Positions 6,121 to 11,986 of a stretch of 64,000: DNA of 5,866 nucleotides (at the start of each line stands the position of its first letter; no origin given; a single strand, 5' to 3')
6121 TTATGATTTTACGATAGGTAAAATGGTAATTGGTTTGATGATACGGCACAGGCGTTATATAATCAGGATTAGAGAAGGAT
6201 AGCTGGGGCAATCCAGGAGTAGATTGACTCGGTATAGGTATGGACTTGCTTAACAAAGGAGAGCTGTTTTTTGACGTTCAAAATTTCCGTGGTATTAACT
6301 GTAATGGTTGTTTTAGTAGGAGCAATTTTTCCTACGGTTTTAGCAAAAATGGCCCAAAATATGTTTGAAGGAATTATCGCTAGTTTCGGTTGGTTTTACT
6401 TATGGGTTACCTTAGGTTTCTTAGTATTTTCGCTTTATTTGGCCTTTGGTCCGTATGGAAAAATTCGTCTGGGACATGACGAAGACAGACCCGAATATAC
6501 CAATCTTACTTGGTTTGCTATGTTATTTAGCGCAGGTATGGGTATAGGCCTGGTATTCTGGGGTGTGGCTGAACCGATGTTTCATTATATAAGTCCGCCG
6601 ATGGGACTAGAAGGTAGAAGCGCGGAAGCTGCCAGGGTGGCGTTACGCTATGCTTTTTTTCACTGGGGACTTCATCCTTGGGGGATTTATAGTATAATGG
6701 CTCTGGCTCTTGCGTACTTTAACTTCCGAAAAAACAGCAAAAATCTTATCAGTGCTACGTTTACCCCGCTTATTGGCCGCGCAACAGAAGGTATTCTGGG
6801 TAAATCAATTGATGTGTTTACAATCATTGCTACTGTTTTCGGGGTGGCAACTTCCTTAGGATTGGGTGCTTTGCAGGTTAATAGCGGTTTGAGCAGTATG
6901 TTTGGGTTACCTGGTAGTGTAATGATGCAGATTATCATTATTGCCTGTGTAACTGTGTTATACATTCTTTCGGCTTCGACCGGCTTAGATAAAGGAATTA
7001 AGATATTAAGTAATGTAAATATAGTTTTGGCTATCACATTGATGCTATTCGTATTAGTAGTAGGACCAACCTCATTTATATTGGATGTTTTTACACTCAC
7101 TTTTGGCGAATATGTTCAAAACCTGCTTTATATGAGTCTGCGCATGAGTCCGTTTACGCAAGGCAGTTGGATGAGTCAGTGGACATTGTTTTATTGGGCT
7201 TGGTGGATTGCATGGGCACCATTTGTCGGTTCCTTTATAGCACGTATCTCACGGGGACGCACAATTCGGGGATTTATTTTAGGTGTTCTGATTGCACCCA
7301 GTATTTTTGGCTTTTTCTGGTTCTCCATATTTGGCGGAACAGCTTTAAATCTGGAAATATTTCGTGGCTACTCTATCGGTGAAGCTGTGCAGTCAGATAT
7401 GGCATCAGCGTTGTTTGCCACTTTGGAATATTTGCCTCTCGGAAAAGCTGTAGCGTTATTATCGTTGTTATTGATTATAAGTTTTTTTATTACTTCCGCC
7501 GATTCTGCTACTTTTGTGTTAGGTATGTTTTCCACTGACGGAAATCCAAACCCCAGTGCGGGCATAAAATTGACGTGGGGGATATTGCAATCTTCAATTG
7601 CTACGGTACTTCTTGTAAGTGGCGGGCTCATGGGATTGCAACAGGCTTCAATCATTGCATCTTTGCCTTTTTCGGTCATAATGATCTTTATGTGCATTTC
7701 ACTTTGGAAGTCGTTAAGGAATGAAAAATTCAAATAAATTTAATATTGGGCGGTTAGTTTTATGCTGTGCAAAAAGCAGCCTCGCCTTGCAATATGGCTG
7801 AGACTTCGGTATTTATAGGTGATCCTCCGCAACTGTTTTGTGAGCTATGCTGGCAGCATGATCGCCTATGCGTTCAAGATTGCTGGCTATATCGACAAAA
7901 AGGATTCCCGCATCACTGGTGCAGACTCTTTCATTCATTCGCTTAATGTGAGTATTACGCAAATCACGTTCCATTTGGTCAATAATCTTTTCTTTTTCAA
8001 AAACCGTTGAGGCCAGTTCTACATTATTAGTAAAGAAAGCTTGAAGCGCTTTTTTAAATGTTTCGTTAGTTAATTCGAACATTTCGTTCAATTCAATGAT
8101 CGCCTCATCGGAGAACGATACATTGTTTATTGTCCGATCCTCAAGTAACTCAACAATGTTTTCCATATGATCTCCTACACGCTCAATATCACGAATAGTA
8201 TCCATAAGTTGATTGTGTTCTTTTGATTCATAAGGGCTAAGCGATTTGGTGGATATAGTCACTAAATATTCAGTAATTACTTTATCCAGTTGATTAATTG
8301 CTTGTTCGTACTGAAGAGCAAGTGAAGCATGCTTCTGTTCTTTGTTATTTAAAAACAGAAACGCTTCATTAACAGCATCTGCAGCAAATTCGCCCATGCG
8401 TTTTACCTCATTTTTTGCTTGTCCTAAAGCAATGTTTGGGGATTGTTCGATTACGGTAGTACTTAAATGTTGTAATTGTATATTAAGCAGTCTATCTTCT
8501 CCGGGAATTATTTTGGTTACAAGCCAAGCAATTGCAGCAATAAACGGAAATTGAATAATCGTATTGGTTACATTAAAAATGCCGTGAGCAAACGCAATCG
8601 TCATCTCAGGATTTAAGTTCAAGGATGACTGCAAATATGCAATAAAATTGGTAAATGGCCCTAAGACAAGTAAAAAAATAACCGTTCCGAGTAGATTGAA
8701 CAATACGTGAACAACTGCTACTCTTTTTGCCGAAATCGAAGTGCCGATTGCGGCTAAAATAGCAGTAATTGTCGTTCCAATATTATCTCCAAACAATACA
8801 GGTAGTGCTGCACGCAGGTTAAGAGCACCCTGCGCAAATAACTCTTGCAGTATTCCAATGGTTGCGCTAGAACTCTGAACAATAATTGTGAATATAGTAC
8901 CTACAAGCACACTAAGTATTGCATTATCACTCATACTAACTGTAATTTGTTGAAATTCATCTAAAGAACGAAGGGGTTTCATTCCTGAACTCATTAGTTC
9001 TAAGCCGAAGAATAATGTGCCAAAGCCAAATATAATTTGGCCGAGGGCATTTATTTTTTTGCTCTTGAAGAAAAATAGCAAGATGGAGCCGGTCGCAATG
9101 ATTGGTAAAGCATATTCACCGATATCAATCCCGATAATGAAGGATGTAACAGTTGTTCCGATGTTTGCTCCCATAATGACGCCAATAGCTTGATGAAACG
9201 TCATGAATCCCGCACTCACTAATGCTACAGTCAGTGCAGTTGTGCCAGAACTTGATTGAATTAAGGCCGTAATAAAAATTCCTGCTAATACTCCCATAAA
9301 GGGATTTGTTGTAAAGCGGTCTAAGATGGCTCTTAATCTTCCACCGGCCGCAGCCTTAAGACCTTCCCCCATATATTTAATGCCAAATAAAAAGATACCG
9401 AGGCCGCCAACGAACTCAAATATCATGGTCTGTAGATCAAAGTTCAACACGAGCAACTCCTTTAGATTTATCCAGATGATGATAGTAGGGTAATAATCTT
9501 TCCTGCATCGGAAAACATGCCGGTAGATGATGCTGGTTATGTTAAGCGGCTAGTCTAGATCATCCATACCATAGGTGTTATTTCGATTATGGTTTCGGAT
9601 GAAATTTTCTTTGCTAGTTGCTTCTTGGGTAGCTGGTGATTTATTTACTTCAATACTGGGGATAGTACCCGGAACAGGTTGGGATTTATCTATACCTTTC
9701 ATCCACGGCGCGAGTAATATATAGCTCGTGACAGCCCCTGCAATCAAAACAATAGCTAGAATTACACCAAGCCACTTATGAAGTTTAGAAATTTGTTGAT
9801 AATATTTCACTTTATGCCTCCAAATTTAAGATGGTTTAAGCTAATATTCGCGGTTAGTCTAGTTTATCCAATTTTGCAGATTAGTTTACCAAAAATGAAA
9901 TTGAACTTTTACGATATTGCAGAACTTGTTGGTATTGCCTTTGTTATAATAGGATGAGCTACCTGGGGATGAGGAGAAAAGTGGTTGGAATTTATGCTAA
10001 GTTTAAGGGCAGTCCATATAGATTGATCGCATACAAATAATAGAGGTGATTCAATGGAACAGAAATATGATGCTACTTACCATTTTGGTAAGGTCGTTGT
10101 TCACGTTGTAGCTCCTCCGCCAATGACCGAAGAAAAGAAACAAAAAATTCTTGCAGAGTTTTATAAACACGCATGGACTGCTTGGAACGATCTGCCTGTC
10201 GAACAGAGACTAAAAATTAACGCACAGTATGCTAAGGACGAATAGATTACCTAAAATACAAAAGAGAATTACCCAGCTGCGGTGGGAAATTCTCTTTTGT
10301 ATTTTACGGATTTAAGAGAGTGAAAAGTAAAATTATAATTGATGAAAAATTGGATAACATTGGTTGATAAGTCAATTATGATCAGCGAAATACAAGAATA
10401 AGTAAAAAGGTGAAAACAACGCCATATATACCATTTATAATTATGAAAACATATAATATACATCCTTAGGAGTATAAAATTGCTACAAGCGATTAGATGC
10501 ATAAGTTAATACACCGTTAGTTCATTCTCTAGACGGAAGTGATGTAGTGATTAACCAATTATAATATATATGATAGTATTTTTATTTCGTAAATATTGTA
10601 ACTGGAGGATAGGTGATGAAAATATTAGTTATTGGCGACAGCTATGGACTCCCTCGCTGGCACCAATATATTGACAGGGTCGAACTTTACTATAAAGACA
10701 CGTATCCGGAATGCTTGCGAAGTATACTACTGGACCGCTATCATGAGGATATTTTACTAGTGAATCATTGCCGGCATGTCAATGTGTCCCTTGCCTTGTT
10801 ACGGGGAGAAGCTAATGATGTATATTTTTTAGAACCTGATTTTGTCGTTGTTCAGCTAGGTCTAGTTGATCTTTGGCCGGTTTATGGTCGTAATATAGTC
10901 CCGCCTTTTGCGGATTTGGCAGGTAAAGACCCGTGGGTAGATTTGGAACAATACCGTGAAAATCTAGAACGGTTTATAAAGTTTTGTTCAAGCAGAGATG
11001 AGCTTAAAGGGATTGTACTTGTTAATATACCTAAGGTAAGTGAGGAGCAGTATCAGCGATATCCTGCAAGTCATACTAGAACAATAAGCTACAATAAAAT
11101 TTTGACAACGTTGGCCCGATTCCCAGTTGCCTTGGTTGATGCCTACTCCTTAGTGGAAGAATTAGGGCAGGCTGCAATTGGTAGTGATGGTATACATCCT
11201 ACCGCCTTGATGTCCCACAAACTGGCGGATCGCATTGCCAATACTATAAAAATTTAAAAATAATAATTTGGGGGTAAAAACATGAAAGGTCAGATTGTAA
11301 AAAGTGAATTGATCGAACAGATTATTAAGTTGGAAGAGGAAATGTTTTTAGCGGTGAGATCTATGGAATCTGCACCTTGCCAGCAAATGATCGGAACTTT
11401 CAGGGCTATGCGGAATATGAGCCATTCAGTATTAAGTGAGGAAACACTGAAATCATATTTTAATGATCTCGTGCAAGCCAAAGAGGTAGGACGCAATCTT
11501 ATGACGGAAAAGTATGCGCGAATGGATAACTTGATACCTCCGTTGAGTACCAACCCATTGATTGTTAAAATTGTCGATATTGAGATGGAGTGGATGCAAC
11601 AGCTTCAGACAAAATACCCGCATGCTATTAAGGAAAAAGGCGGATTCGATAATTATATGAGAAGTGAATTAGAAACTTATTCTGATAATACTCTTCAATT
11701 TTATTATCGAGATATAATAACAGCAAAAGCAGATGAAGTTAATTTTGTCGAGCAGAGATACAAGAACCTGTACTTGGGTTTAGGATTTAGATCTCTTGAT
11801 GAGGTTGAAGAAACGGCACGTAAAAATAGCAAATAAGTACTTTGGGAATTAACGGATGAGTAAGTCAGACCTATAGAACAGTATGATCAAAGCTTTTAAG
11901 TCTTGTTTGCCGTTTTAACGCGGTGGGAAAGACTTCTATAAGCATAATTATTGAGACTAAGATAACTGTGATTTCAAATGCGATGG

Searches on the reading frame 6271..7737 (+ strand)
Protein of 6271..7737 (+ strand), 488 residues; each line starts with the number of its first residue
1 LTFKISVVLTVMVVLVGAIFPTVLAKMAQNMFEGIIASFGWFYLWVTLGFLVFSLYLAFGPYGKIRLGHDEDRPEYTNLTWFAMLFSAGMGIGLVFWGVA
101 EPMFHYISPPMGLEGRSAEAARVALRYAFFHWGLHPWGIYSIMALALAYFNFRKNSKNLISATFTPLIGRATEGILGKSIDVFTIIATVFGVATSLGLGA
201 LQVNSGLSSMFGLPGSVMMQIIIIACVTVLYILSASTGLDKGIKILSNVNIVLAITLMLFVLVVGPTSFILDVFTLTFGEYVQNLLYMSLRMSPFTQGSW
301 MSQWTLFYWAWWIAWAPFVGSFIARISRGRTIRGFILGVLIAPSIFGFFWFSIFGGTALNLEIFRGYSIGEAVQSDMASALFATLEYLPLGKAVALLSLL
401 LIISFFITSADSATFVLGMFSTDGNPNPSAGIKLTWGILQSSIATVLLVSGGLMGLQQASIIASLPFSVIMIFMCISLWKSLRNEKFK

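Call 33: search_protein_families(library=pfam, proteins=[window:6271-7737:+], max_evalue=0.00001)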
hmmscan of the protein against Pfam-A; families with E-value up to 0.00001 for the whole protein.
window:6271-7737:+ (488 aa): 1 family
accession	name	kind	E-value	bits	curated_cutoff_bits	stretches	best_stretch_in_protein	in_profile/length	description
PF02028.23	BCCT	-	7.2e-199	661.7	27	1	3-485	2-485/485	BCCT, betaine/carnitine/choline family transporter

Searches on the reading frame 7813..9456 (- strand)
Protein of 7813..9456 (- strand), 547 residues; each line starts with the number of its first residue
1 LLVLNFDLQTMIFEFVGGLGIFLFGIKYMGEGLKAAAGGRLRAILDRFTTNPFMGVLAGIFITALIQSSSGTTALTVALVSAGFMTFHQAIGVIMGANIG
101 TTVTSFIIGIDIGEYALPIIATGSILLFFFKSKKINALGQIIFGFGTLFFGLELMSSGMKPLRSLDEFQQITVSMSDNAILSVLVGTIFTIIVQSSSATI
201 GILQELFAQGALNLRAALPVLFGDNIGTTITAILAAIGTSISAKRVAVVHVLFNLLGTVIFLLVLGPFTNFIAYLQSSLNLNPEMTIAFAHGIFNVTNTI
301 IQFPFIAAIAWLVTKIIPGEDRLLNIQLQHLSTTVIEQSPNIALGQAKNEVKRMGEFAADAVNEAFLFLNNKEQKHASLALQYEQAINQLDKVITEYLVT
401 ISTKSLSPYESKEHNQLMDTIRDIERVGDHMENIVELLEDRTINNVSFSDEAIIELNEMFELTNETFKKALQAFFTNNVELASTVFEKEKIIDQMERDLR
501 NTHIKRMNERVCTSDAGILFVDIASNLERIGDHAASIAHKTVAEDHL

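Call 33: search_protein_families(library=pfam, proteins=[window:7813-9456:-], max_evalue=0.00001)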
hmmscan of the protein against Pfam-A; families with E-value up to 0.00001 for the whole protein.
window:7813-9456:- (547 aa): 2 families
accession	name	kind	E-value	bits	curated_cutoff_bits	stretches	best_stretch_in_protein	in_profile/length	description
PF02690.20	Na_Pi_cotrans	-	2.7e-65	219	29.1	2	21-156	1-136/137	Na+/Pi-cotransporter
PF01895.24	PhoU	-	1.6e-33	115.4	23.5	2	456-540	1-88/89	PhoU domain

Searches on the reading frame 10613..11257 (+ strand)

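Call 33: search_protein_families(library=pfam, proteins=[window:10613-11257:+], max_evalue=0.00001)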
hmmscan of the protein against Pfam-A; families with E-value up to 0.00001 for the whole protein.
window:10613-11257:+ (214 aa): 1 family
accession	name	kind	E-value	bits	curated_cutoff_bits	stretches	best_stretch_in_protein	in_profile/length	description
PF13472.12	Lipase_GDSL_2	-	3.6e-07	31.3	32.9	1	7-198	2-173/178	GDSL-like Lipase/Acylhydrolase family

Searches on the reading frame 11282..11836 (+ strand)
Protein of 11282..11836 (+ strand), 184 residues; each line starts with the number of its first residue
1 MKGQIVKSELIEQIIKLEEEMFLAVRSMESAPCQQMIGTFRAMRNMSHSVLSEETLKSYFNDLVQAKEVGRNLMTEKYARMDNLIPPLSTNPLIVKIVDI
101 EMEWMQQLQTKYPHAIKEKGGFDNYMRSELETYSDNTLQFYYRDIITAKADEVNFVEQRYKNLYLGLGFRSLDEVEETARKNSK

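Call 33: search_protein_families(library=pfam, proteins=[window:11282-11836:+], max_evalue=0.00001)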
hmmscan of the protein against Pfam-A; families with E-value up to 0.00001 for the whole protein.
window:11282-11836:+ (184 aa): 1 family
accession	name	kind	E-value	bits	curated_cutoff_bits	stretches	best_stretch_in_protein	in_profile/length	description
PF13526.11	DUF4125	-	8e-50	169.7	25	1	9-177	2-197/197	Protein of unknown function (DUF4125)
